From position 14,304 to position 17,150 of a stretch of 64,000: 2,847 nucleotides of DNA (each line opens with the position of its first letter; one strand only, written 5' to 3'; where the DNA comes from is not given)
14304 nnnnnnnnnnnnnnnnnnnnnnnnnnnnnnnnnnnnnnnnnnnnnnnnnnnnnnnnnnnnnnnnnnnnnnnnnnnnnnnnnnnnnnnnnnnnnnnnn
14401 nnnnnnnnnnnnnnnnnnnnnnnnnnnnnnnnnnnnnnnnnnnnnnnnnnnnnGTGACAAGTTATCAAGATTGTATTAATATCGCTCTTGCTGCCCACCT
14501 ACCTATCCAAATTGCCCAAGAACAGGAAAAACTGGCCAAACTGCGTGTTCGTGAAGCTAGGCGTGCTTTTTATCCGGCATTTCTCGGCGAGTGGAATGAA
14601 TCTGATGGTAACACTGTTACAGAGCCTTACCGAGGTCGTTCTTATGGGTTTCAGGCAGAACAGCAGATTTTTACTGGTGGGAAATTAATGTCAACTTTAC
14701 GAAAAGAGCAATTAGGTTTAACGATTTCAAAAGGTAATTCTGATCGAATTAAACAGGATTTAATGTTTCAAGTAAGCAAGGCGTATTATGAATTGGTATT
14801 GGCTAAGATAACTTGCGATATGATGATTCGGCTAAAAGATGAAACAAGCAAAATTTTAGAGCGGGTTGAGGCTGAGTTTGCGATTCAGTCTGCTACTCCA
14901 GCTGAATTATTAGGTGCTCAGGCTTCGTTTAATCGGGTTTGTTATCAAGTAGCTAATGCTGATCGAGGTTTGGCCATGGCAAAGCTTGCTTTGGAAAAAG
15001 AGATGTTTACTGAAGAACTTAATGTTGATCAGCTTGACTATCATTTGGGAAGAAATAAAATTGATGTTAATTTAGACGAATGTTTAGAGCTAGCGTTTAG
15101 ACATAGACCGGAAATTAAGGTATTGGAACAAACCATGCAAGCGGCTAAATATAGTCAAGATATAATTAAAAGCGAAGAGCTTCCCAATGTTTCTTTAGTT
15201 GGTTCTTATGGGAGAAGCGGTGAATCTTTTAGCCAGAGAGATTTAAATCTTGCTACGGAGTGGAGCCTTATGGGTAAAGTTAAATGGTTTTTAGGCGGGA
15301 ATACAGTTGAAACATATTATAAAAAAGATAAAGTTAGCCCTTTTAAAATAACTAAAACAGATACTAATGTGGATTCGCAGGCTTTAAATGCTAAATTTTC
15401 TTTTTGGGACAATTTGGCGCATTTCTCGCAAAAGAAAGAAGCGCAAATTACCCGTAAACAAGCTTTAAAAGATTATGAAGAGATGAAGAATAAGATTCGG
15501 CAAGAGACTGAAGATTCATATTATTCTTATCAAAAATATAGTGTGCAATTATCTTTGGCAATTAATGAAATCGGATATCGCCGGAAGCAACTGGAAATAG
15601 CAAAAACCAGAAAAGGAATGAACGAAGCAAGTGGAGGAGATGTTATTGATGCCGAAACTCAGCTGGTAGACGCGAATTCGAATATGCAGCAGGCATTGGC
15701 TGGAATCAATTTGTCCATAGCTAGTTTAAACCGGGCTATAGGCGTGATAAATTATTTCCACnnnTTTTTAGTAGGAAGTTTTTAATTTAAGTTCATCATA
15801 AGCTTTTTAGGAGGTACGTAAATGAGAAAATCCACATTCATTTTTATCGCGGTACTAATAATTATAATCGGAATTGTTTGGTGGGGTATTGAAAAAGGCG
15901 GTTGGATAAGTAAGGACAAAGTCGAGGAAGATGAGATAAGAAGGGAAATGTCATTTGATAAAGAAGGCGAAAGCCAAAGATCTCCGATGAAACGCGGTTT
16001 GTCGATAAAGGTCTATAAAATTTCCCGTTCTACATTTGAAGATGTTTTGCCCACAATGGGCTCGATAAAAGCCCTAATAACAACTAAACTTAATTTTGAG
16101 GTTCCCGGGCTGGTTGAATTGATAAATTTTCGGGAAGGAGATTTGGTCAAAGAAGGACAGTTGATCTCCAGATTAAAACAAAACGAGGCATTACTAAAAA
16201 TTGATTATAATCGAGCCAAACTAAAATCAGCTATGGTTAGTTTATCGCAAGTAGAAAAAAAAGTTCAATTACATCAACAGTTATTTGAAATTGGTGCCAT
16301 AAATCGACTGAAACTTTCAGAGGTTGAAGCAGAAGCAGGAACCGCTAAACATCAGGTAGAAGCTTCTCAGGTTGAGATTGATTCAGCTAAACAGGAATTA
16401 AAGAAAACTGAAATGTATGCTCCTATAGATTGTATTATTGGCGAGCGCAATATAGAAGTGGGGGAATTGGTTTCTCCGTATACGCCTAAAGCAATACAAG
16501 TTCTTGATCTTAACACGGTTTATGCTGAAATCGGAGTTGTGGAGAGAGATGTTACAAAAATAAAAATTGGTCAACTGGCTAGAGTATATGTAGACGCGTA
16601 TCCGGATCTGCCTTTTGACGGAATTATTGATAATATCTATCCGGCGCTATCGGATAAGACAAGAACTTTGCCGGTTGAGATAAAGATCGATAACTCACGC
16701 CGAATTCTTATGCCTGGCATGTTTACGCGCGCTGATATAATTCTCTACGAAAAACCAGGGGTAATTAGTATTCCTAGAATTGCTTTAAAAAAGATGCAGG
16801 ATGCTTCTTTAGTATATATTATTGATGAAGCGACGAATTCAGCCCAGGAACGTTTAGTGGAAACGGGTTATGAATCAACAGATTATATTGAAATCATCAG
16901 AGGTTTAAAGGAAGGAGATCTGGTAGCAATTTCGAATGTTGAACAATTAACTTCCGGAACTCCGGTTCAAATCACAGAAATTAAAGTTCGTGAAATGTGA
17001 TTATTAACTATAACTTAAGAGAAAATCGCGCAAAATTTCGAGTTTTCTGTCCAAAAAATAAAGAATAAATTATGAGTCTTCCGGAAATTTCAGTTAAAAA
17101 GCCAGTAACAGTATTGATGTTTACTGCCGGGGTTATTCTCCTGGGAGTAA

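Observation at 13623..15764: TolC-family channel with an N-terminal AMIN-like domain and charged coiled-coil linker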

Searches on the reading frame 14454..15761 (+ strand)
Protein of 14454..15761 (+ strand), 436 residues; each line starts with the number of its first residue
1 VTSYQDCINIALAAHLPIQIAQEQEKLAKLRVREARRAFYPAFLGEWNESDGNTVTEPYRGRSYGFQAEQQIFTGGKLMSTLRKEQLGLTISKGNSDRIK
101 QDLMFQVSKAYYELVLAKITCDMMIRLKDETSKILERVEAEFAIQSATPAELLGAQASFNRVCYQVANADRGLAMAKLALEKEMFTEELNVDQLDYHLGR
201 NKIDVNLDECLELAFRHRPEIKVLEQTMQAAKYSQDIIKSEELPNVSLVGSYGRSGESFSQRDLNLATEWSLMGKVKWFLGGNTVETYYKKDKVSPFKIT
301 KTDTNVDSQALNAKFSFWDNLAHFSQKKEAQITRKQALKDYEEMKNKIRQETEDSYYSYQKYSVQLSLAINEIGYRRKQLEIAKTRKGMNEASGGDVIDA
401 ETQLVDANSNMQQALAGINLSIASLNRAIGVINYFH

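Call 50: search_solved_structures(query=window:14454-15761:+, max_evalue=0.001)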
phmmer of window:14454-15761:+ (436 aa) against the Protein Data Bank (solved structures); distinct sequences matched with E-value up to 0.001: 0.

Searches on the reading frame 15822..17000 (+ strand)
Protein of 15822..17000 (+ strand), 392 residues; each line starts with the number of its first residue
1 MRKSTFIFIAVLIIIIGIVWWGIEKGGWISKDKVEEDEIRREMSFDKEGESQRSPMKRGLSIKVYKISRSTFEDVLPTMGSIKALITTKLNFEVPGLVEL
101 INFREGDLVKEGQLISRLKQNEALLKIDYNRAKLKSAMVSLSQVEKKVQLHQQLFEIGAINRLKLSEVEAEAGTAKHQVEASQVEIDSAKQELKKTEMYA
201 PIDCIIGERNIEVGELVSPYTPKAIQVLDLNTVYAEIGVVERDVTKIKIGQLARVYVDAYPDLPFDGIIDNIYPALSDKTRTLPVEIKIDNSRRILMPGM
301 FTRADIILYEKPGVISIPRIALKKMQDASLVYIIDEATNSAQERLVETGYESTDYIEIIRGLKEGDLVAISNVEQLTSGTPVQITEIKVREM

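Call 3: search_protein_families(library=pfam, proteins=[window:15822-17000:+], max_evalue=1)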
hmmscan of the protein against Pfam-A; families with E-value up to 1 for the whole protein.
window:15822-17000:+ (392 aa): 6 families
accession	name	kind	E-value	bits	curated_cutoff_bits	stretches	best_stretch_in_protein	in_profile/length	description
PF16576.10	HlyD_D23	-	1e-26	94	30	1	90-301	22-213/214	Barrel-sandwich domain of CusB or HlyD membrane-fusion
PF13437.12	HlyD_3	-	1.2e-15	58.5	22.2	1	199-299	3-106/106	HlyD family secretion protein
PF13533.13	Biotin_lipoyl_2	-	0.0016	18.7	29.8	1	89-117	2-30/32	Biotin-lipoyl like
PF02321.23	OEP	-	0.21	11.8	22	1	118-195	107-184/187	Outer membrane efflux protein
PF00529.27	CusB_dom_1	-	0.22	12.2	26.5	1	14-290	2-68/89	Cation efflux system protein CusB domain 1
PF13256.11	DUF4047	-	0.38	11.2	22.1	1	113-193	31-113/125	Domain of unknown function (DUF4047)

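Call 65: search_protein_families(library=ncbifam, proteins=[window:15822-17000:+], max_evalue=0.01)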
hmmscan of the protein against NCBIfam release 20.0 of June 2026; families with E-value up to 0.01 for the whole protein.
window:15822-17000:+ (392 aa): 23 families
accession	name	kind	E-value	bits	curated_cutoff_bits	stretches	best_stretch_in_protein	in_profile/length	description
TIGR01730.1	RND_mfp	subfamily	2.7e-67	227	94.9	1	63-384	2-321/322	efflux RND transporter periplasmic adaptor subunit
TIGR00999.1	8a0102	subfamily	1.3e-35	122.8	319.3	1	106-375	1-269/271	CzcB/NccB family metal efflux transporter periplasmic adaptor subunit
NF008589.1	PRK11556.1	equivalog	1.2e-26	93.6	391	1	4-386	6-389/392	MdtA/MuxA family multidrug efflux RND transporter periplasmic adaptor subunit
NF045680.1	DiMtlExpIhpB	equivalog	1.3e-24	86.8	450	1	186-372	129-310/326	divalent metal ion exporter adaptor subunit IhpB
TIGR00998.1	8a0101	subfamily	6.5e-19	68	390.8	1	175-284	184-293/334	EmrA/EmrK family multidrug efflux transporter periplasmic adaptor subunit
NF033138.2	RND-peri-MexC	equivalog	1.5e-18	67.1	625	2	285-384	272-371/375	MexC family multidrug efflux RND transporter periplasmic adaptor subunit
NF008606.0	PRK11578.1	equivalog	3.9e-18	65.7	342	1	72-374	46-366/371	macrolide transporter subunit MacA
NF045904.1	RND-peri-MexE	equivalog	1.4e-17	63.7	714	1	80-388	56-372/390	multidrug efflux RND transporter periplasmic adaptor subunit MexE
NF000272.2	OqxA_adapt_sub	exception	4.8e-17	62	835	1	79-384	59-379/391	multidrug efflux RND transporter periplasmic adaptor subunit OqxA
NF007132.1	PRK09578.1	equivalog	1.7e-16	60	512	2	278-386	270-377/396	MexX/AxyX family multidrug efflux RND transporter periplasmic adaptor subunit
NF002939.0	PRK03598.1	equivalog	3e-14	53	393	2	169-274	178-282/332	secretion protein HlyD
NF011604.1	PRK15030.1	equivalog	9.1e-14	51.2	765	1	84-388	62-379/397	multidrug efflux RND transporter periplasmic adaptor subunit AcrA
NF007785.0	PRK10476.1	equivalog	2.9e-11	42.8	376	1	176-273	189-285/347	multidrug transporter subunit MdtN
TIGR02971.1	heterocyst_DevB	subfamily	9.1e-10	38.4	129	1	161-272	170-278/327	ABC exporter membrane fusion protein, DevB family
NF011715.0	PRK15136.1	equivalog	8.8e-09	34.5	563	1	178-262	198-281/390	multidrug efflux MFS transporter periplasmic adaptor subunit EmrA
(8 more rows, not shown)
